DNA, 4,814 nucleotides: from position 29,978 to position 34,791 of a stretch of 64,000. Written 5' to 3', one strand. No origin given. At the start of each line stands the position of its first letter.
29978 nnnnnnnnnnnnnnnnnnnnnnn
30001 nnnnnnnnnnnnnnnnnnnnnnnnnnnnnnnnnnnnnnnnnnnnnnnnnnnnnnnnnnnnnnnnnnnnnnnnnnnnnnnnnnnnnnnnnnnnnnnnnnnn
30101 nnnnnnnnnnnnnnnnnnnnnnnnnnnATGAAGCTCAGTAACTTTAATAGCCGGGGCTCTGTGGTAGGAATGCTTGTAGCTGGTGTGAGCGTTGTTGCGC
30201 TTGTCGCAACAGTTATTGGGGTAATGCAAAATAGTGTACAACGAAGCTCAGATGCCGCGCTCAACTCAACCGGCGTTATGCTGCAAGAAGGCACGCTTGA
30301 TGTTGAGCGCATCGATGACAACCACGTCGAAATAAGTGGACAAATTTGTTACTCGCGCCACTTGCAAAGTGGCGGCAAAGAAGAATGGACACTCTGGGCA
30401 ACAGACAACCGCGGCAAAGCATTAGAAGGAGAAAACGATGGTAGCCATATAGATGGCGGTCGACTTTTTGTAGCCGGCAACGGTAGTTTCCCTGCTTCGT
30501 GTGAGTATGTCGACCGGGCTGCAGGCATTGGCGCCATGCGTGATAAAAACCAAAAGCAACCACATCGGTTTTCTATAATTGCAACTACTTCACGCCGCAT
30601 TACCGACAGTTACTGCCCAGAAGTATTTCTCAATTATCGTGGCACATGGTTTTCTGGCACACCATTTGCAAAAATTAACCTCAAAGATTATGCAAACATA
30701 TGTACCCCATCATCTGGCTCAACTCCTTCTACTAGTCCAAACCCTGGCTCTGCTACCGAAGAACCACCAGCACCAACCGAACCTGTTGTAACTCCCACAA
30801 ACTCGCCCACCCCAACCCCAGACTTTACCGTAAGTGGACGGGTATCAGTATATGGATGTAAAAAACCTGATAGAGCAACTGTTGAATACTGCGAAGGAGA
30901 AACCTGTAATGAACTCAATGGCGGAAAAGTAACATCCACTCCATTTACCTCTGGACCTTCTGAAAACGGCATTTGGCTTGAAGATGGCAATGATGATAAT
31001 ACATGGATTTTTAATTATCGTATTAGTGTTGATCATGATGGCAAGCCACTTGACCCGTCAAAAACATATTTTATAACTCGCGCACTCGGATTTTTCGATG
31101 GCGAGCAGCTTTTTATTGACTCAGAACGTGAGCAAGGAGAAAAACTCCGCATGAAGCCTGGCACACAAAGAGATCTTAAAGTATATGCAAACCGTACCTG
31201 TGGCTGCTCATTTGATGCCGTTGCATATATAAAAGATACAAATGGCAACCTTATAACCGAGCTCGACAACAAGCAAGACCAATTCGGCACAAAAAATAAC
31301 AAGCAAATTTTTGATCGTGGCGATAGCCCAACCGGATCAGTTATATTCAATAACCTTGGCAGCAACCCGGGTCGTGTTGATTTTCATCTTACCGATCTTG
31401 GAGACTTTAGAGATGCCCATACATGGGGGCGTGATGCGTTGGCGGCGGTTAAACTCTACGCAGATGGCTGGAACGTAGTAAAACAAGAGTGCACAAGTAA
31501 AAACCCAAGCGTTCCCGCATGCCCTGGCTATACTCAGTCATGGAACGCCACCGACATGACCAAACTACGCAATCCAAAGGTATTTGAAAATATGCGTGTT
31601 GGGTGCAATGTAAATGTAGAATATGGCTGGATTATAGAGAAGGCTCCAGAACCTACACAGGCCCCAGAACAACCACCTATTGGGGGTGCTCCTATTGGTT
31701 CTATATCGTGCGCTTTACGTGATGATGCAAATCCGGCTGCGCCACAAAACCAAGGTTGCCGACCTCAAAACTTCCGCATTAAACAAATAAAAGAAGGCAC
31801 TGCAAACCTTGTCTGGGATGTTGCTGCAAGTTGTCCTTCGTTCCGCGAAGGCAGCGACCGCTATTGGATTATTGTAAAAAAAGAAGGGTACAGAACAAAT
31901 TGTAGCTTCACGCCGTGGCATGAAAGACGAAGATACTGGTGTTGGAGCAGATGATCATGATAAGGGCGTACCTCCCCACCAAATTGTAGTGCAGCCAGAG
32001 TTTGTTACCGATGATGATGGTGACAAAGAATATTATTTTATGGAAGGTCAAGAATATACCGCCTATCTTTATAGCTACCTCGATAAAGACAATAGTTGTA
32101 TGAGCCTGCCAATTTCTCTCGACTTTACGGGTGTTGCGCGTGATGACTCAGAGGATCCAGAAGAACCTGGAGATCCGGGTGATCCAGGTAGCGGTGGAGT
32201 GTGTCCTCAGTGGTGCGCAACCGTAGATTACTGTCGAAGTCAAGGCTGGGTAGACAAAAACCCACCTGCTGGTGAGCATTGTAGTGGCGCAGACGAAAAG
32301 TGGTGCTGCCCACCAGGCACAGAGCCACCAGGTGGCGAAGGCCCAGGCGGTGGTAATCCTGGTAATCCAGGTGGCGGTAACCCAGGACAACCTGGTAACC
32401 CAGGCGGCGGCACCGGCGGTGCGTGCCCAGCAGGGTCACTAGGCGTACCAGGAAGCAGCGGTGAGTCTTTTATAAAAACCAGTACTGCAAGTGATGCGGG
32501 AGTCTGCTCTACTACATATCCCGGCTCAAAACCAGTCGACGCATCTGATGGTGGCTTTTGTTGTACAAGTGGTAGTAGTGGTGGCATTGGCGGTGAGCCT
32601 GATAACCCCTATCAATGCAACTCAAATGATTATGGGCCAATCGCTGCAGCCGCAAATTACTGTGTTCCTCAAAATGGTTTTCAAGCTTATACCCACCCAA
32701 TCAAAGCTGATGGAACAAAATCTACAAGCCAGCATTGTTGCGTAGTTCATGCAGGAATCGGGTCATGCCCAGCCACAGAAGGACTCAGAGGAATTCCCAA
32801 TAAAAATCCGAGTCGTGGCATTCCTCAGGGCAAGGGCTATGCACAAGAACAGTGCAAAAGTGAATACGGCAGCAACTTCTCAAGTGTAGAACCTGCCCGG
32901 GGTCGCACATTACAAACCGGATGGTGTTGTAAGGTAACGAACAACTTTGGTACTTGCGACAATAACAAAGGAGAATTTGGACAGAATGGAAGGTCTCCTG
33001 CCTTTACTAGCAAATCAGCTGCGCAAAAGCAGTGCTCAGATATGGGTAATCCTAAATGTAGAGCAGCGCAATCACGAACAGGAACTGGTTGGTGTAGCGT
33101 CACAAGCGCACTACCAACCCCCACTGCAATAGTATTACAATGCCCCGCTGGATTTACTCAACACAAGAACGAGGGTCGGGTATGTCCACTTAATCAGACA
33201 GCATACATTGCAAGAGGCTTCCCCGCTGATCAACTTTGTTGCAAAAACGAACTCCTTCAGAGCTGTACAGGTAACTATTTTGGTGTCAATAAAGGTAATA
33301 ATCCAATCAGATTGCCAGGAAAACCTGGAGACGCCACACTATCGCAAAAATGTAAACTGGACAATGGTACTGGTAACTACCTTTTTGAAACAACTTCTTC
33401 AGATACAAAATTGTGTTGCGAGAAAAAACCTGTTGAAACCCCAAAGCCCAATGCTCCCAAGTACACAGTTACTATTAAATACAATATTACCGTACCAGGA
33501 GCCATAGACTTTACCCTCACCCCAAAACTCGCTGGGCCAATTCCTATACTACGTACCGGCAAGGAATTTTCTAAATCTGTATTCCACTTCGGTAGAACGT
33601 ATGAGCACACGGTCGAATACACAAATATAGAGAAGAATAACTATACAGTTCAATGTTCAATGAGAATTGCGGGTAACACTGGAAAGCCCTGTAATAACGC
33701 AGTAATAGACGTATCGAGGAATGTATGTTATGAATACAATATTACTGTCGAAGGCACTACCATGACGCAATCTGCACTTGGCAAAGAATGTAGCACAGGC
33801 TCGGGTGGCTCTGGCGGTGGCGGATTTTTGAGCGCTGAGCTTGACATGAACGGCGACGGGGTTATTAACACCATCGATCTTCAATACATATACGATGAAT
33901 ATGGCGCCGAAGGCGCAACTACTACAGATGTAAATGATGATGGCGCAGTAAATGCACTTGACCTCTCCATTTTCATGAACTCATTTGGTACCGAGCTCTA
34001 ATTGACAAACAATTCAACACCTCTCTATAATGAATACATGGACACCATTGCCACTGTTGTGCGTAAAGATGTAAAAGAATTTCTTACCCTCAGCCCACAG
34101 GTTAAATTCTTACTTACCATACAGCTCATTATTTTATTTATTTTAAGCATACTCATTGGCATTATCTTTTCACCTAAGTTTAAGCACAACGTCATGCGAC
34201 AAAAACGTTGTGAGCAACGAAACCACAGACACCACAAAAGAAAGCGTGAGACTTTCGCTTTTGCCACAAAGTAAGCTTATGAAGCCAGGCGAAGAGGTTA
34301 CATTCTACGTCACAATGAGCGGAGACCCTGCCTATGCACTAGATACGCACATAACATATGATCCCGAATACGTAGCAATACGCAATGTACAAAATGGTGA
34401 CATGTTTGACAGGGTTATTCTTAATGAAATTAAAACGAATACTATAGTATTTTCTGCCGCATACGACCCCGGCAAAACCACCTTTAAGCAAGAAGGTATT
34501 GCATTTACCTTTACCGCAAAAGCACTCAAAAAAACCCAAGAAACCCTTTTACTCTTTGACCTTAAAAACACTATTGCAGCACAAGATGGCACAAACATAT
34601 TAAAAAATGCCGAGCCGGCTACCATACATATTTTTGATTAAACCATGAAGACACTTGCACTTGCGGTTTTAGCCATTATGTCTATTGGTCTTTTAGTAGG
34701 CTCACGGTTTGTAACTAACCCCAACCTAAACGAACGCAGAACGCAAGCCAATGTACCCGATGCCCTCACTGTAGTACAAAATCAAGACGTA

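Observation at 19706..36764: Iterated cohesin/dockerin gene array with vWA and Cys-rich payloads and no carbohydrate-active enzymes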

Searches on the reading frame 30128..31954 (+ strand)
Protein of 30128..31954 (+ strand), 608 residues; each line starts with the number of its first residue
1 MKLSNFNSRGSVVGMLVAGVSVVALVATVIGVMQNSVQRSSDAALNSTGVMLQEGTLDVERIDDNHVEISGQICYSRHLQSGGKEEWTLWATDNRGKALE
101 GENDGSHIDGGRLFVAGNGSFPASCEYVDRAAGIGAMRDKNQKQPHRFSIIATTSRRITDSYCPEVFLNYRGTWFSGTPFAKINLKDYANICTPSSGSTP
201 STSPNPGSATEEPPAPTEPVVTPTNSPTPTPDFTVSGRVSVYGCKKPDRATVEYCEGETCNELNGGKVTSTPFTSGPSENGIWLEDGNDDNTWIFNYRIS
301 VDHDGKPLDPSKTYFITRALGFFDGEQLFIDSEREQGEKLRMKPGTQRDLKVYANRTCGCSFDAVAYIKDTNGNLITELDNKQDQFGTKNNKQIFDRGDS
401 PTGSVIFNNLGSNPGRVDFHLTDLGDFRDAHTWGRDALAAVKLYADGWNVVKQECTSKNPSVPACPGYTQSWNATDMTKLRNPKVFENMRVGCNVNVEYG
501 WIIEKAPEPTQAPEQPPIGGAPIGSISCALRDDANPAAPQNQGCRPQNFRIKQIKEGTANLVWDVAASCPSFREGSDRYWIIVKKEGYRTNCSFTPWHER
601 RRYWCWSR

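Call 4: search_protein_families(library=pfam, max_evalue=0.1, proteins=[window:30128-31954:+])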
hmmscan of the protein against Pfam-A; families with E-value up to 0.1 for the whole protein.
window:30128-31954:+ (608 aa): 0 families

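Call 55: find_homologous_proteins(query=window:30128-31875:+, max_evalue=0.001)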
Query window:30128-31875:+ (582 aa): 1 proteins with E <= 0.001 among 8000 candidates.
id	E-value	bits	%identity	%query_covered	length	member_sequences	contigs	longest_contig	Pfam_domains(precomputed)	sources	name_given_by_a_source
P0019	3.5e-118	414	39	91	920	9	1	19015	PF00404.25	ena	-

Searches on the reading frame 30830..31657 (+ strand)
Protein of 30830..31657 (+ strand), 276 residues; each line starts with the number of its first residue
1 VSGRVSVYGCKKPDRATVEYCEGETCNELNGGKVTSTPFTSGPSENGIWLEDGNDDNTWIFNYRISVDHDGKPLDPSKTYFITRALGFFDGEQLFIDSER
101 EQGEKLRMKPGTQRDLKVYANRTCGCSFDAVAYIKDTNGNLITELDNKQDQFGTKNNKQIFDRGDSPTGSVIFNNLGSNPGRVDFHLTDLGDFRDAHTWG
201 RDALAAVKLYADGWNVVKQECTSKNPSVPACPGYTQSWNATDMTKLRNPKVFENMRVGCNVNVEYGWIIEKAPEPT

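Call 73: predict_structure(alignment_id=A2)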
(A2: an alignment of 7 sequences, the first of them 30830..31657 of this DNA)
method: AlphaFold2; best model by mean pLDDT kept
length: 276 residues; sequences in the alignment: 7
mean_pLDDT: 63.6   pTM: 0.54
mean pLDDT of the five models: 63.6, 60.3, 57.7, 55.3, 46.9
residues with pLDDT >= 90: 0; 70-90: 114; 50-70: 104; < 50: 58
segments of 3 or more residues with pLDDT < 50: 31-44, 146-171, 173-176, 191-199
pLDDT, mean of each block of 10 residues (from residue 1): 73 71 67 35 55 62 74 80 70 56 66 70 59 84 56 34 41 51 60 44 65 81 76 62 68 70 83 72
secondary structure, 60 per line:
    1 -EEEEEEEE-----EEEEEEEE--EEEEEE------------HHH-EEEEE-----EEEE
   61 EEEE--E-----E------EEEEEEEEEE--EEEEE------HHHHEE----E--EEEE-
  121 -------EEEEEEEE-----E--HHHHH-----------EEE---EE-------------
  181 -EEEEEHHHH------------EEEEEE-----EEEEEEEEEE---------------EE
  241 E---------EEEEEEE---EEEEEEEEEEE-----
elements in order: E2-9 E15-22 E25-30 E47-51 E57-64 E80-89 E92-96 H103-106 E116-119 E128-135 H144-148 E160-162 E182-186 H187-190 E203-208 E214-223 E239-241 E251-257 E261-271

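Call 76: fold_search(model_id=the predicted structure, library=pdb)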
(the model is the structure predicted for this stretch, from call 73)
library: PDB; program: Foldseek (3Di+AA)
matches with E <= 10: 791; with E <= 0.001: 2
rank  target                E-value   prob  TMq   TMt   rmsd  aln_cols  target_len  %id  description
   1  3gld_A                3.3e-04  0.75  0.22  0.21  15.8       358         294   10  Crystal Structure of the Major Pilin from Streptococcus pyogenes E117A mutant (released 2009-06-02)
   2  3b2m_C                5.8e-04  0.77  0.23  0.23  16.8       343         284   10  Crystal Structure of the Major Pilin from Streptococcus pyogenes (released 2007-12-18)
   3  3gld_C                1.0e-03  0.51  0.21  0.20  17.6       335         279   10  Crystal Structure of the Major Pilin from Streptococcus pyogenes E117A mutant (released 2009-06-02)
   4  6fwv_A                1.1e-03  0.94  0.23  0.14  13.4       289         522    8  The Bacillus anthracis TIE protein (released 2018-08-08)
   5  3b2m_A                1.5e-03  0.72  0.25  0.24  15.8       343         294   10  Crystal Structure of the Major Pilin from Streptococcus pyogenes (released 2007-12-18)
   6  6fwv_B                2.4e-03  0.89  0.23  0.14  13.6       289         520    8  The Bacillus anthracis TIE protein (released 2018-08-08)
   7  4ecn                  2.8e-03  0.99  0.25  0.09  12.7       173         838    9  Crystal structure of a leucine-rich repeat protein (BT_0210) from Bacteroides thetaiotaomicron VPI-5482 at 2.80 A resolu (released 2012-05-23)
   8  4oq1                  7.5e-03  0.33  0.21  0.19  20.7       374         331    7  Structure of the Streptococcal ancillary pilin (released 2014-04-23)
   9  8trq_E                1.0e-02  0.12  0.14  0.16  17.7       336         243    8  T cell recognition of citrullinated vimentin peptide presented by HLA-DR4 (released 2024-07-31)
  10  6u3n_E                1.0e-02  0.09  0.12  0.13  17.8       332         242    9  LS2.8/3.15 - DQ2-P.fluor-alpha1a complex (released 2019-12-18)
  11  5hbb_A                1.1e-02  0.20  0.19  0.20  16.4       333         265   12  Crystal structure of shaft pilin spaA from Lactobacillus rhamnosus GG - E139A mutant (released 2016-07-20)
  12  3pay_D                1.3e-02  0.10  0.14  0.12  18.8       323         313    8  Crystal structure of a putative adhesin (BACOVA_04077) from Bacteroides ovatus at 2.50 A resolution (released 2010-11-10)
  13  3pay_C                1.8e-02  0.10  0.14  0.13  18.5       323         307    8  Crystal structure of a putative adhesin (BACOVA_04077) from Bacteroides ovatus at 2.50 A resolution (released 2010-11-10)
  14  8wxd_A                1.9e-02  0.47  0.26  0.19  16.6       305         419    9  Crystal Structure of shaft pilin PilA from Streptococcus sanguinis (released 2025-05-07)
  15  7w7i_E                2.0e-02  0.20  0.21  0.19  18.8       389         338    7  Crystal Structure of shaft pilin PitB from pilus islet-2 of Streptococcus oralis (released 2022-06-01)
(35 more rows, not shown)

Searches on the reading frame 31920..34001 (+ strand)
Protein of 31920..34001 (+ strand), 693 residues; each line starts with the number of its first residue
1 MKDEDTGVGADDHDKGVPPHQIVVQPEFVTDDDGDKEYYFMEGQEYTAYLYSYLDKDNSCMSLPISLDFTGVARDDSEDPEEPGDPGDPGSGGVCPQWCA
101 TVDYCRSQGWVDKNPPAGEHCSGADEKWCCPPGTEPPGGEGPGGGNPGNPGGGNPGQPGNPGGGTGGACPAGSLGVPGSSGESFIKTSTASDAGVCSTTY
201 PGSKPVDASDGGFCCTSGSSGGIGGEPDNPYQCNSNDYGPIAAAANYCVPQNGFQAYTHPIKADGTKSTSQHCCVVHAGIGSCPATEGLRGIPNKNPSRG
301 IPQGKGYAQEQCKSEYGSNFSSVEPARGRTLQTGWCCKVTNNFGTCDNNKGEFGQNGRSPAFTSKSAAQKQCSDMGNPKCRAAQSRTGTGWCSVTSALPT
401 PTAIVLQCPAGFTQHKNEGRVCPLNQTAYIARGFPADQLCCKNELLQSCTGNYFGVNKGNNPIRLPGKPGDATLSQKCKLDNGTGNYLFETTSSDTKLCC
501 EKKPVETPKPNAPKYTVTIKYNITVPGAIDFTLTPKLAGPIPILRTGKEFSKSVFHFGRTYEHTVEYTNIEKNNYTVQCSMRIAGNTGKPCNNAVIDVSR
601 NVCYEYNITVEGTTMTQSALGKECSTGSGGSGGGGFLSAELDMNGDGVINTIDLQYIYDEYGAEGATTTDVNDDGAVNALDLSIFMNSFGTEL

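Call 4: search_protein_families(library=pfam, max_evalue=0.1, proteins=[window:31920-34001:+])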
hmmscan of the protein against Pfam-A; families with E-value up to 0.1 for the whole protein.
window:31920-34001:+ (693 aa): 1 family
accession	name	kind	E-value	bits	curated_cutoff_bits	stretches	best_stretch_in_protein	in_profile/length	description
PF00404.24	Dockerin_1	-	4.5e-07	30.4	22.9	1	642-687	3-54/57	Dockerin type I domain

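Call 105: search_solved_structures(query=window:31920-33800:+, max_evalue=0.1)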
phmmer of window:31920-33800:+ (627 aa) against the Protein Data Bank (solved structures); distinct sequences matched with E-value up to 0.1: 0.

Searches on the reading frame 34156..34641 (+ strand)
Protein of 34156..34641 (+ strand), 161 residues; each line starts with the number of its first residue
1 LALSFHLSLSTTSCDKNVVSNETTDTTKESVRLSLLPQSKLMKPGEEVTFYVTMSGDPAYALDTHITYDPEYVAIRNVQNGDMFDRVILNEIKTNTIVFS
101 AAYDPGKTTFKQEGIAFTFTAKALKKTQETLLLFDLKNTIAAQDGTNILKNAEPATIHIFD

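Call 4: search_protein_families(library=pfam, max_evalue=0.1, proteins=[window:34156-34641:+])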
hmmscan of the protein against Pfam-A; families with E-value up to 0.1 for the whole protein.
window:34156-34641:+ (161 aa): 1 family
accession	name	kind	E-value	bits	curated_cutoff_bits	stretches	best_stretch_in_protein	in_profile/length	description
PF00963.24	Cohesin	-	4.3e-08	33.9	24.1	1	43-147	11-126/139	Cohesin domain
